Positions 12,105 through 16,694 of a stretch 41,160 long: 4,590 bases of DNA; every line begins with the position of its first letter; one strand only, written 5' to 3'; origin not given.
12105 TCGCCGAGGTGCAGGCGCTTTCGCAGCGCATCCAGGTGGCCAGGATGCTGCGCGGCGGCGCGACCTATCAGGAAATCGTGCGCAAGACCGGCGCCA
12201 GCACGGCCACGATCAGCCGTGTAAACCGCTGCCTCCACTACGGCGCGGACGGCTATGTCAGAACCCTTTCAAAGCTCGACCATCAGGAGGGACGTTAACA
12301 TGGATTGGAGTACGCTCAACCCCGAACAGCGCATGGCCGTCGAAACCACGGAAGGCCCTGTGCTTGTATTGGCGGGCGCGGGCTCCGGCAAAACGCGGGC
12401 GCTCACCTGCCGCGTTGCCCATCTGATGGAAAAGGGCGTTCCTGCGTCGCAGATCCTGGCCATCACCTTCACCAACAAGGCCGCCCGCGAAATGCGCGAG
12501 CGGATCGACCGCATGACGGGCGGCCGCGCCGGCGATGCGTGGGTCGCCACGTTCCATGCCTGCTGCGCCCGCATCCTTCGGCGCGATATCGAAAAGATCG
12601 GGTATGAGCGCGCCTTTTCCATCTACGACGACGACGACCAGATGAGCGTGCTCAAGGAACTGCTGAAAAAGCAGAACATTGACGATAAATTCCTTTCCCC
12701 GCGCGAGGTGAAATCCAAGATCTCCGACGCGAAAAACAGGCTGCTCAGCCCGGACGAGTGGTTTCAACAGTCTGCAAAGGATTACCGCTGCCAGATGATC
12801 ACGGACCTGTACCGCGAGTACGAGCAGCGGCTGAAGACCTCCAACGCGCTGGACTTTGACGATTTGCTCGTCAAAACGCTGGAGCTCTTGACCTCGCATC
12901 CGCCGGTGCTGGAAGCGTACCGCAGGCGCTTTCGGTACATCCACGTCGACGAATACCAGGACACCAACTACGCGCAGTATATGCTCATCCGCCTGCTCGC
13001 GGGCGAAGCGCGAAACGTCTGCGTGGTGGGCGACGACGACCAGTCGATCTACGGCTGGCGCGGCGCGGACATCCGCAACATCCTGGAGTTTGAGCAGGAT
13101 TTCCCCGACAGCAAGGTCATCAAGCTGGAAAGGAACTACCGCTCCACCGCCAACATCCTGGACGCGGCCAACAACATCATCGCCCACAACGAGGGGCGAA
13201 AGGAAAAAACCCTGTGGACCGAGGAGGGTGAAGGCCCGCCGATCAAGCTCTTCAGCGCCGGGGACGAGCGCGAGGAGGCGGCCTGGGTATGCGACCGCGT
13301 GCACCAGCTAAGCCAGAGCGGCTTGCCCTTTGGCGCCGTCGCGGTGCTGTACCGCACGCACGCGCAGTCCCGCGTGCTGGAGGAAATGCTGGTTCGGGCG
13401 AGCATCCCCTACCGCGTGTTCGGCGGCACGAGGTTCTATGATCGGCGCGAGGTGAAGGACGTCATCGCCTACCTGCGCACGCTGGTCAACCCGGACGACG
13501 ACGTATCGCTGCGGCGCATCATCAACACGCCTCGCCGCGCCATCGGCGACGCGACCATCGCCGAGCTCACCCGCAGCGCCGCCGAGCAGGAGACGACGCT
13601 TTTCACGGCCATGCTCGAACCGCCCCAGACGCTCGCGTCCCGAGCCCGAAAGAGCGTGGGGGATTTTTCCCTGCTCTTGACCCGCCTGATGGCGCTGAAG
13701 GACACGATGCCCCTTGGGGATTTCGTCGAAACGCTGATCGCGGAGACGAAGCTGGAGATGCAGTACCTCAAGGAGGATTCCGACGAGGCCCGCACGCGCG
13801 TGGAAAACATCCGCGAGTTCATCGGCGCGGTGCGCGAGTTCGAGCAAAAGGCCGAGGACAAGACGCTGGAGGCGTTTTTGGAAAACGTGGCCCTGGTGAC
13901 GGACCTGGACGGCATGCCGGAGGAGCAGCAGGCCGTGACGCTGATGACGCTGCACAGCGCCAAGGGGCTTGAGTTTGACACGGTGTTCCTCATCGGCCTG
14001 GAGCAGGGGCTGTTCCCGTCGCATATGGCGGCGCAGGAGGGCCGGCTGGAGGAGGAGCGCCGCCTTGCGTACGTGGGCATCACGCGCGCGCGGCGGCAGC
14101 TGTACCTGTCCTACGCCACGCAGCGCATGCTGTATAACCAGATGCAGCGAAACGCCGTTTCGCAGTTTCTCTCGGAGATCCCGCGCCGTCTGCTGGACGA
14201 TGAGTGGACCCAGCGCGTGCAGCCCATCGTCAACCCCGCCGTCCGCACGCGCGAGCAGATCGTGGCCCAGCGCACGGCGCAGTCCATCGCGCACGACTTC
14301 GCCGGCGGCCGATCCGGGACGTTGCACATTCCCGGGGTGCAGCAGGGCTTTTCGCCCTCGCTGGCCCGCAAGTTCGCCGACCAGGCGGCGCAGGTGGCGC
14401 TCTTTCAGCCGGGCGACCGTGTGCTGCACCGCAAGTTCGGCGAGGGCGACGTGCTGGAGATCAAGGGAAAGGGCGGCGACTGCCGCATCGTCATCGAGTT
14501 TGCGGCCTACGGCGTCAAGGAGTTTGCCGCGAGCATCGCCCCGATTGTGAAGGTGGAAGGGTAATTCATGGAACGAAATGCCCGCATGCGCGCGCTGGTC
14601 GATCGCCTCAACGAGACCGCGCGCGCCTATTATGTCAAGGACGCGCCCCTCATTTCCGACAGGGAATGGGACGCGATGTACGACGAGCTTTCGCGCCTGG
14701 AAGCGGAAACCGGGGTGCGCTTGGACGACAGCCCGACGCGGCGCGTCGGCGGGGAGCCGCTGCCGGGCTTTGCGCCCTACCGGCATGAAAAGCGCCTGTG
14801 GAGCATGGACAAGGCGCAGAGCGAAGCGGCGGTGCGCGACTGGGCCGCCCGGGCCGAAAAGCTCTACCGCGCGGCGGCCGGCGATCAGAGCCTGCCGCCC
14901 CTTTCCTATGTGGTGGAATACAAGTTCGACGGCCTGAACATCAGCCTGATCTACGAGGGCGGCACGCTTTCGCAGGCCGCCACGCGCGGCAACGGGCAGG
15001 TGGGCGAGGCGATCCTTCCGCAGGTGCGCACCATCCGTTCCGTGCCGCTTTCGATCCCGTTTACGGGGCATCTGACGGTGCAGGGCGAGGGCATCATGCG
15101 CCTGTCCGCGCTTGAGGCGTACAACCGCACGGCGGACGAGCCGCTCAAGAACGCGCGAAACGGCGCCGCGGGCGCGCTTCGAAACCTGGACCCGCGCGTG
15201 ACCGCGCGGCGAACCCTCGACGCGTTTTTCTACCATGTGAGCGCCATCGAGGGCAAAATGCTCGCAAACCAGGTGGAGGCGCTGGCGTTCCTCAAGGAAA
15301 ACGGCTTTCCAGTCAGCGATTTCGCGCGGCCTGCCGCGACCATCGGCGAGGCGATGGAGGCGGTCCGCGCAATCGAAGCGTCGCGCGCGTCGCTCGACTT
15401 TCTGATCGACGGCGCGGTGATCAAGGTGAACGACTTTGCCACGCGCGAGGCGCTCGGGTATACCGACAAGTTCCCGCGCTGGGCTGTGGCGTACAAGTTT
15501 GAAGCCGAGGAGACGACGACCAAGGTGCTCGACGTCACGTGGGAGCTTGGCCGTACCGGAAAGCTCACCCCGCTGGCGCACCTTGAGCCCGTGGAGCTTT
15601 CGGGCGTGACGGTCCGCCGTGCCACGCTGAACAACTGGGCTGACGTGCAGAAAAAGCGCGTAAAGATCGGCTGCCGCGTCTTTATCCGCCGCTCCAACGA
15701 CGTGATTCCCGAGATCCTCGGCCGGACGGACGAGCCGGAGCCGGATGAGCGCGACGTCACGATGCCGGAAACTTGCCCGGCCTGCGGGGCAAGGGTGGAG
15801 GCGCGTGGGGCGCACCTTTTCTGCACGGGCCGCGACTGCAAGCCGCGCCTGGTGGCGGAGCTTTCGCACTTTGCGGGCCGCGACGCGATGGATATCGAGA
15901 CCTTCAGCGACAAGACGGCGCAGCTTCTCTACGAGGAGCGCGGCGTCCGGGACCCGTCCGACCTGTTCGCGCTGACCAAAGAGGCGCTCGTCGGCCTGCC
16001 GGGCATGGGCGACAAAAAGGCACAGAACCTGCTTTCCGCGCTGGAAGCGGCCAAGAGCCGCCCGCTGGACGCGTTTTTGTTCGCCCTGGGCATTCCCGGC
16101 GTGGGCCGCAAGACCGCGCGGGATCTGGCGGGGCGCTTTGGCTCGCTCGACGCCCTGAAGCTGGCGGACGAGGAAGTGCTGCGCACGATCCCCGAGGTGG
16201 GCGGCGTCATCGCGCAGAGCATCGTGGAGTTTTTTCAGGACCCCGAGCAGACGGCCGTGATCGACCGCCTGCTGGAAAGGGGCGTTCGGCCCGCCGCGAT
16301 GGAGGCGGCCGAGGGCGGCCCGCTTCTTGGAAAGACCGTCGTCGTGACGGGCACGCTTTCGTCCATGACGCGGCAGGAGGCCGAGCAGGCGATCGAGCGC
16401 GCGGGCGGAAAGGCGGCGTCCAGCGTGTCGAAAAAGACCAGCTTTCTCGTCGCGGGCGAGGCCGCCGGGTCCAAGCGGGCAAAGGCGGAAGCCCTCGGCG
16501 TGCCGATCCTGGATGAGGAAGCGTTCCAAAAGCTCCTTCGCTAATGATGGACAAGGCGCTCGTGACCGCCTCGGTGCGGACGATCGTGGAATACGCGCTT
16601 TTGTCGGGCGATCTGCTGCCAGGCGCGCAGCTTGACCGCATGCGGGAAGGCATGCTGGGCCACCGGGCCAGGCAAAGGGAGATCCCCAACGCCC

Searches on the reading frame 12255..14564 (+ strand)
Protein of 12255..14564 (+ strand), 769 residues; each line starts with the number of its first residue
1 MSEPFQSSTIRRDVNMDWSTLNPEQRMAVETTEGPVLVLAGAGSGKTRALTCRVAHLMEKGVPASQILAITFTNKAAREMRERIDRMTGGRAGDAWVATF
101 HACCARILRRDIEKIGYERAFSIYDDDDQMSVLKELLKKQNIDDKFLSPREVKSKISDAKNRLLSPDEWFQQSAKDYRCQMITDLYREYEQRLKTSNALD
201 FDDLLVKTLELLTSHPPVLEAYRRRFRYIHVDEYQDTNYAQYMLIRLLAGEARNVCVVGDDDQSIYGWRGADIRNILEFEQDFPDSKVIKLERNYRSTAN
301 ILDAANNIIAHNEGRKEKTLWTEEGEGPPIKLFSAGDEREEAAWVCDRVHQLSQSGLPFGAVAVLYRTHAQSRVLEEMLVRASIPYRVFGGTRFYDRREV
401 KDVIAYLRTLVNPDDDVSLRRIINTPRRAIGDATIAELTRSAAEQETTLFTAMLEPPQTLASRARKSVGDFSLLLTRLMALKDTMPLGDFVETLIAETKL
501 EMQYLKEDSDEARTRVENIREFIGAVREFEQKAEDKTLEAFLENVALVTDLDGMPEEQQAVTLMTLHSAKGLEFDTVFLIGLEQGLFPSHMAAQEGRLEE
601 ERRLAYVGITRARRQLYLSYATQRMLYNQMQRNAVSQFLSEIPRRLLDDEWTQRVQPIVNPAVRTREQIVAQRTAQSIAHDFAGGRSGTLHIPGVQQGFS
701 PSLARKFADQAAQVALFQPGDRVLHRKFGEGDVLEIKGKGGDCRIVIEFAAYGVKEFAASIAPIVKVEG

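Call 31: search_protein_families(library=pfam, proteins=[window:12255-14564:+], max_evalue=0.001)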
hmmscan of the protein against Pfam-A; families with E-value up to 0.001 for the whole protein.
window:12255-14564:+ (769 aa): 8 families
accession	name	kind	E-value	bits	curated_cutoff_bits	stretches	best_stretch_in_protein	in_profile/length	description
PF00580.27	UvrD-helicase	-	8e-98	327.9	23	1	21-284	1-271/271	UvrD/REP helicase N-terminal domain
PF13361.12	UvrD_C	-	9.1e-83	279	25.6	1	289-622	1-349/350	UvrD-like helicase C-terminal domain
PF13245.12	AAA_19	-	5.8e-23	82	25.1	1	25-267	1-132/134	AAA domain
PF21196.3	PcrA_UvrD_tudor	-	5.3e-12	45.8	23.9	1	720-766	2-48/48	PcrA/UvrD tudor domain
PF13538.12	UvrD_C_2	-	2.1e-09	37.6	27.4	1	561-618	2-51/52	UvrD-like helicase C-terminal domain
PF13604.12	AAA_30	-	8.4e-08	32.6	27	1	20-85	1-67/191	AAA domain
PF01443.25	Viral_helicase1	-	2.8e-07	31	21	0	558-617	174-225/228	Viral superfamily 1 RNA helicase core domain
PF13087.12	AAA_12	-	3.6e-05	23.9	27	0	555-617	133-189/195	AAA domain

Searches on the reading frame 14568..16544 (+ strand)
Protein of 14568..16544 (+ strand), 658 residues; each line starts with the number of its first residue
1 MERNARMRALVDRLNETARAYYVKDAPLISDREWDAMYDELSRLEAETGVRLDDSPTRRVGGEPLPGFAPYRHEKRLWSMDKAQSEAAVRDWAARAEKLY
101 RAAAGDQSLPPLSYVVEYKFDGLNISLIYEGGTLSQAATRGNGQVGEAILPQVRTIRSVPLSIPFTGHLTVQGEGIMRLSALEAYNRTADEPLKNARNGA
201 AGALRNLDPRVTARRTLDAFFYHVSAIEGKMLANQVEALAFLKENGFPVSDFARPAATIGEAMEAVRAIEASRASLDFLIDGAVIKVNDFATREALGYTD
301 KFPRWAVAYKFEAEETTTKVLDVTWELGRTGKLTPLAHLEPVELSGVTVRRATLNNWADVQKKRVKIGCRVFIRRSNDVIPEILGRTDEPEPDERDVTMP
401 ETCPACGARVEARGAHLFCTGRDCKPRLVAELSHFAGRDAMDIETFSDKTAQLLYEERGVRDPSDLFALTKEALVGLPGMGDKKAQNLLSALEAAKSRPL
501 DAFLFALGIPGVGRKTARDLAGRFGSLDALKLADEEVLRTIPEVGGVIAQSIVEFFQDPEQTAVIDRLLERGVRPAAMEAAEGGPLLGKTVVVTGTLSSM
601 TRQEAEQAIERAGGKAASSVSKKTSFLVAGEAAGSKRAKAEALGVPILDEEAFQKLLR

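Call 31: search_protein_families(library=pfam, proteins=[window:14568-16544:+], max_evalue=0.001)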
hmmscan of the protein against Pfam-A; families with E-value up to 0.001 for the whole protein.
window:14568-16544:+ (658 aa): 9 families
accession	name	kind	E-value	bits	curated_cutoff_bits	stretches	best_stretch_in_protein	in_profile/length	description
PF01653.23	DNA_ligase_aden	-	1e-69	235.3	27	1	68-314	4-253/253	NAD-dependent DNA ligase adenylation domain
PF03120.22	DNA_ligase_OB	-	4.9e-27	94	32.9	1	317-391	1-75/79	NAD-dependent DNA ligase OB-fold domain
PF12826.13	HHH_2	-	1.4e-23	83.2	27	1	503-565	2-64/64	Helix-hairpin-helix motif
PF14520.12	HHH_5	-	6.7e-19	68.6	27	2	503-558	1-57/57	Helix-hairpin-helix domain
PF00533.33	BRCT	-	1.5e-13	51.2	21.3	1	584-654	4-75/78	BRCA1 C Terminus (BRCT) domain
PF00633.29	HHH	-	4.2e-09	36.2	24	0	467-490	6-29/30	Helix-hairpin-helix motif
PF12738.14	PTCB-BRCT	-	8.2e-06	26.2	22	1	593-648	5-59/63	twin BRCT domain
PF01367.25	5_3_exonuc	-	7.9e-05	23.5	40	0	508-531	22-45/97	5'-3' exonuclease, C-terminal SAM fold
PF22745.1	Nlig-Ia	-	0.00012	23.1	27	1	18-47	17-46/92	DNA ligase-like, N-terminal NAD+-binding domain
